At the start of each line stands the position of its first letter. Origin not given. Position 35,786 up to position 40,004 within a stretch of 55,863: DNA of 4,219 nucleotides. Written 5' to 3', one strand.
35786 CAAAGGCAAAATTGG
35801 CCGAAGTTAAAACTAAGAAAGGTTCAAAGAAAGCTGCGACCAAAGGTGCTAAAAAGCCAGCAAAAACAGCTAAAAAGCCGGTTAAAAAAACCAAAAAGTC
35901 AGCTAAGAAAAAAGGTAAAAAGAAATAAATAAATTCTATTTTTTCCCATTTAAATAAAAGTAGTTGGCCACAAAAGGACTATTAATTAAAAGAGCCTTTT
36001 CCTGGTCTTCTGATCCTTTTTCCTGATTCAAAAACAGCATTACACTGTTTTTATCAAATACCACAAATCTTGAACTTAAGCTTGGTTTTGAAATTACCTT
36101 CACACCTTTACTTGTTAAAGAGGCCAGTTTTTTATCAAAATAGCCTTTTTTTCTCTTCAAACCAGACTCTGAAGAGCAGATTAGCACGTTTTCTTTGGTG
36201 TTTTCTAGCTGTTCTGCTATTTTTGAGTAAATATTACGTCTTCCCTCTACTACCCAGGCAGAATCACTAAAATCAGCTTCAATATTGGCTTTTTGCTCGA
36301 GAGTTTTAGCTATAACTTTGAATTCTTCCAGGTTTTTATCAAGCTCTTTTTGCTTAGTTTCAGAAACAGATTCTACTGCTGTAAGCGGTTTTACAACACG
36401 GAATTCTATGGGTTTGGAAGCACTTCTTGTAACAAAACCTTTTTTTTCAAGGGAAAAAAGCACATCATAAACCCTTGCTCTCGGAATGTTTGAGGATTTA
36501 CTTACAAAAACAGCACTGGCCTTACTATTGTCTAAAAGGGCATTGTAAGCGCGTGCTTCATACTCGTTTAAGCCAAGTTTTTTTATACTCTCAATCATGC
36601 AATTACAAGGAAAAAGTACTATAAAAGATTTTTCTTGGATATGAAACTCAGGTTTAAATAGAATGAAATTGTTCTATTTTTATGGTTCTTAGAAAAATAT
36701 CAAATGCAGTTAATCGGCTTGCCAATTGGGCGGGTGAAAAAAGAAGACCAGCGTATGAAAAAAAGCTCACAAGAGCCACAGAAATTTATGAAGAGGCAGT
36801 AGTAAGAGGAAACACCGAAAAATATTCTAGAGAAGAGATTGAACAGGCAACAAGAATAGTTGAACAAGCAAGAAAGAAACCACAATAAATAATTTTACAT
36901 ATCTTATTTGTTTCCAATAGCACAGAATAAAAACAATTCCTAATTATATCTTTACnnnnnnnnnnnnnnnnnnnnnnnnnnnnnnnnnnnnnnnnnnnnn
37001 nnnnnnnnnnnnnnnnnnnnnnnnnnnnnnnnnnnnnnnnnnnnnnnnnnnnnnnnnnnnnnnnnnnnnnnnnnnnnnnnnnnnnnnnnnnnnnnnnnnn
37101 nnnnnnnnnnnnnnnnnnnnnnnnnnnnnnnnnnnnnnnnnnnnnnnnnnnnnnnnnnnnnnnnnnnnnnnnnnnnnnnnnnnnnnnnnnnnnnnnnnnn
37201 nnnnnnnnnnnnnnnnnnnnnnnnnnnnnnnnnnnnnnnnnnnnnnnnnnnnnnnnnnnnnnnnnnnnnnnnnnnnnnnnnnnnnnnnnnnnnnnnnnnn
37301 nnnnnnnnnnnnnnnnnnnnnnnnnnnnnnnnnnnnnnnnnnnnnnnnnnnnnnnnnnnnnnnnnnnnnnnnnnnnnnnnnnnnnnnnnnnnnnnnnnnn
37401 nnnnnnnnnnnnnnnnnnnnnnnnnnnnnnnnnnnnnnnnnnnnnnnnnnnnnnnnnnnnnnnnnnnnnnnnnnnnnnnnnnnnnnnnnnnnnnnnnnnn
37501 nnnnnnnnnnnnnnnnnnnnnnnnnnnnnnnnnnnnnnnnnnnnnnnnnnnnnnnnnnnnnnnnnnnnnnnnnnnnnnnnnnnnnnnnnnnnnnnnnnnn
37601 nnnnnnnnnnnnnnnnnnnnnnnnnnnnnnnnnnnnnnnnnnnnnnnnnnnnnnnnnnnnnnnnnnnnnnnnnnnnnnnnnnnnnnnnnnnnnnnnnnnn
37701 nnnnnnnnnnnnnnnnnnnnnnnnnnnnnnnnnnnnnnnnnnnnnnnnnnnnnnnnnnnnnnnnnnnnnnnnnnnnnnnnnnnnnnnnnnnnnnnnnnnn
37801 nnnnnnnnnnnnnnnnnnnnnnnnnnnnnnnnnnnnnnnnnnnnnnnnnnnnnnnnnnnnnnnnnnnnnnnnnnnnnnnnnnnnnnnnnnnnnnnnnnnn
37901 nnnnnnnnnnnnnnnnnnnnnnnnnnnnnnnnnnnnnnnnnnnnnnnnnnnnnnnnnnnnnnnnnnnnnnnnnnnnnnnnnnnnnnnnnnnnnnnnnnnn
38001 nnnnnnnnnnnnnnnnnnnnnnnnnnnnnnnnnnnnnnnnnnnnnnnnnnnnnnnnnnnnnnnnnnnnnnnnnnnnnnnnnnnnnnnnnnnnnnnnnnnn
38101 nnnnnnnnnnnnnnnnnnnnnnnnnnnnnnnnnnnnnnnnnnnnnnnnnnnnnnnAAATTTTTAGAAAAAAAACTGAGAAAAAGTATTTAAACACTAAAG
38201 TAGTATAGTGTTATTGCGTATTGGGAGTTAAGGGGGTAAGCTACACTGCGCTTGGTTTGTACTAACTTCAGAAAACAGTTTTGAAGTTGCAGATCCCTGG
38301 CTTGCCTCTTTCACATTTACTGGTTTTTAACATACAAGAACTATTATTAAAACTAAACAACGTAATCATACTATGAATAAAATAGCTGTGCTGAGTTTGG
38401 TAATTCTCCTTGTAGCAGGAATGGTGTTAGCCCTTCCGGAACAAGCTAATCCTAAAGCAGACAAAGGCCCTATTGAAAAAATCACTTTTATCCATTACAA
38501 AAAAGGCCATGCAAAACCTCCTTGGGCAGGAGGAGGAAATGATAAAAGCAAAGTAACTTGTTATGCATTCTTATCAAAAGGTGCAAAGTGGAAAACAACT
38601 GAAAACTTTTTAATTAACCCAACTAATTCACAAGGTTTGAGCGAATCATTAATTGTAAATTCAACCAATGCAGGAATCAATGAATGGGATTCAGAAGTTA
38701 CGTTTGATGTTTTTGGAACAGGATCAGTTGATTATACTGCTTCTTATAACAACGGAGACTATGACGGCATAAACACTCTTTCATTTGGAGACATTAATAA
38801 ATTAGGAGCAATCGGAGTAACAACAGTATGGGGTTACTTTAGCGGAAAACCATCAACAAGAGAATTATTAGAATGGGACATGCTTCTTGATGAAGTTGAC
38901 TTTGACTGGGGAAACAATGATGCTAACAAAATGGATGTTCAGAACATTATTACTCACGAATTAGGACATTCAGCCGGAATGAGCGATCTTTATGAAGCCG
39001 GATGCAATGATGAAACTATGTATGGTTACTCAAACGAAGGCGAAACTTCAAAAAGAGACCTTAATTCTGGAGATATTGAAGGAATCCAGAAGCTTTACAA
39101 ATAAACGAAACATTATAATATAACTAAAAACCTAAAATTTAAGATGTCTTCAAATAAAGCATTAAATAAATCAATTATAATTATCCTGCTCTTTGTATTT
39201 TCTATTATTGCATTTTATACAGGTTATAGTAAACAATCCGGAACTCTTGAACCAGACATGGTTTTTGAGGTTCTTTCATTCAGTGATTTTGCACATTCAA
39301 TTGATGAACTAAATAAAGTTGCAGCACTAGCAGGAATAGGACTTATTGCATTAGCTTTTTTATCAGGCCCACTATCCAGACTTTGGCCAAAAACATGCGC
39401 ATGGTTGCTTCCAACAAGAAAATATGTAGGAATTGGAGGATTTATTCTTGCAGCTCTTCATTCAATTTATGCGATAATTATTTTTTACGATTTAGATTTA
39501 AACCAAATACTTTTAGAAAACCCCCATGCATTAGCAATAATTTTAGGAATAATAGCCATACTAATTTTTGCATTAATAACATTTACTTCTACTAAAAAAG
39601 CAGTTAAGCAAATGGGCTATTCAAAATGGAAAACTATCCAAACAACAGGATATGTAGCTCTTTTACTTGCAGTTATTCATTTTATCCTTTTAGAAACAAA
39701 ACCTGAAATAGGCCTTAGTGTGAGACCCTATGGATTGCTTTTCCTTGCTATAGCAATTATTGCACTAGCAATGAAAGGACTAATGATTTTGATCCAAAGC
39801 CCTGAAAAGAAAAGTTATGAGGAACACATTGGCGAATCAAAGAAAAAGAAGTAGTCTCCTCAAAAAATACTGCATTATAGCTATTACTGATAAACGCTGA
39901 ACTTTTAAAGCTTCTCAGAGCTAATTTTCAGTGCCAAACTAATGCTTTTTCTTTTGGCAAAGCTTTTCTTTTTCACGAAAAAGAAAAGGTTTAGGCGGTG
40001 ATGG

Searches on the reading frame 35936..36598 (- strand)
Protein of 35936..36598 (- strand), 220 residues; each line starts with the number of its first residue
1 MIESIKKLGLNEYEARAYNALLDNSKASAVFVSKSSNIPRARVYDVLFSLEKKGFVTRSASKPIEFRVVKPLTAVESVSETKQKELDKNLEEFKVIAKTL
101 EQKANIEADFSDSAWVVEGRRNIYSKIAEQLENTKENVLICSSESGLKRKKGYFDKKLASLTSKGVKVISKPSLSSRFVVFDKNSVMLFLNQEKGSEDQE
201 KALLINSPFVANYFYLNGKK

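Call 3: search_protein_families(library=pfam, proteins=[window:35936-36598:-], max_evalue=0.1)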
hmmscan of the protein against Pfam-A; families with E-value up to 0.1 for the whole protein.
window:35936-36598:- (220 aa): 9 families
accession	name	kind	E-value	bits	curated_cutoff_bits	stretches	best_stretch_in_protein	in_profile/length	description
PF01978.25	TrmB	-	3.1e-21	75.4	25.6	1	6-71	2-67/68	Sugar-specific transcriptional regulator TrmB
PF06295.17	ZapG-like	-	0.0058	17.1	33.5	1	81-147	24-88/123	Z-ring associated protein G-like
PF11495.14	Regulator_TrmB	-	0.014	15.1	22.2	1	114-168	2-52/233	Archaeal transcriptional regulator TrmB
PF00239.26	Resolvase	-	0.022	15.3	23.3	1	78-170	7-98/145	Resolvase, N terminal domain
PF04613.19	LpxD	-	0.031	14.5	30.8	0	16-35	24-43/70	UDP-3-O-[3-hydroxymyristoyl] glucosamine N-acyltransferase, LpxD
PF03551.20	PadR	-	0.032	14.7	27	0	38-61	29-52/75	Transcriptional regulator PadR-like family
PF24270.1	HTH_Cmi2_C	-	0.056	14.1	27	0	22-60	84-122/125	Cmi2, C-terminal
PF06278.16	CNDH2_N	-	0.07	13.6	32.3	0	84-133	23-71/117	Condensin II complex subunit CAP-H2 or CNDH2, N-terminal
PF09271.16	LAG1-DNAbind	-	0.091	13.9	25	0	73-173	52-142/152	LAG1, DNA binding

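Call 4: search_protein_families(library=ncbifam, proteins=[window:35936-36598:-], max_evalue=0.1)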
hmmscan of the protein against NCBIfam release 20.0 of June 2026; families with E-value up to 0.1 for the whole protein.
window:35936-36598:- (220 aa): 7 families
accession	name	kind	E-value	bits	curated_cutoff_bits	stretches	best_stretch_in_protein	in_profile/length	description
NF047390.1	TransRegTrmBL1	equivalog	2.3e-17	63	650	1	2-157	7-156/341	HTH-type sugar sensing transcriptional regulator TrmBL1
NF041141.1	tran_reg_TrmBL2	equivalog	2.3e-16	60.1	530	1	7-142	13-154/264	HTH-type transcriptional regulator TrmBL2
NF047392.1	TransRegTrmBHalo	equivalog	2.2e-12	46.6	500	1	5-167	13-160/349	HTH-type sugar sensing transcriptional regulator TrmB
NF040851.1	tran_reg_TrmB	equivalog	4.5e-09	35.9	600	1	2-143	8-140/338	HTH-type sugar-sensing transcriptional regulator TrmB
NF007339.0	PRK09834.1-1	equivalog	0.0003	20.2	299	1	27-70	39-81/271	DNA-binding transcriptional regulator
NF053606.1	Sta1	subfamily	0.004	17.2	80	1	9-61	17-69/100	Sta1 family transcriptional regulator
NF012163.2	BaeS_SmeS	equivalog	0.078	11.9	500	0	137-210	89-139/457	sensor histidine kinase efflux regulator BaeS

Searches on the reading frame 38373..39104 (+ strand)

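Call 31: search_protein_families(library=pfam, proteins=[window:38373-39104:+], max_evalue=0.001)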
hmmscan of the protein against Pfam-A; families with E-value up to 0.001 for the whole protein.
window:38373-39104:+ (243 aa): 1 family
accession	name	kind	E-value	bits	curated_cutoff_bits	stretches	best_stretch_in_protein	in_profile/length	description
PF00413.30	Peptidase_M10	-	1.5e-07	31.9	24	1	176-242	95-158/159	Matrixin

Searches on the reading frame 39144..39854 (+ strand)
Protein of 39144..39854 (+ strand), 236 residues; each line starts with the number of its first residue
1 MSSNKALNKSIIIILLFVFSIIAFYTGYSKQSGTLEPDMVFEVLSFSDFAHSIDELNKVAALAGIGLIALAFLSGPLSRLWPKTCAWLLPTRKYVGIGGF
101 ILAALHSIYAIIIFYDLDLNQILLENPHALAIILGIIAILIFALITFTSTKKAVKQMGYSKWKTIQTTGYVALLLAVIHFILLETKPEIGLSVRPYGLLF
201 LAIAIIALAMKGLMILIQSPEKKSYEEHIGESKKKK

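Call 31: search_protein_families(library=pfam, proteins=[window:39144-39854:+], max_evalue=0.001)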
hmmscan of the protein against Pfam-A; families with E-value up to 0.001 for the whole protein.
window:39144-39854:+ (236 aa): 2 families
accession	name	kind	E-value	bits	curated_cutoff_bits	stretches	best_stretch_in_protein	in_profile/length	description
PF01794.25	Ferric_reduct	-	4.2e-13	49.9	28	1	63-177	4-121/121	Ferric reductase like transmembrane component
PF19393.4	DUF5968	-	0.00016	22.3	25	1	78-180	31-136/150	Family of unknown function (DUF5968)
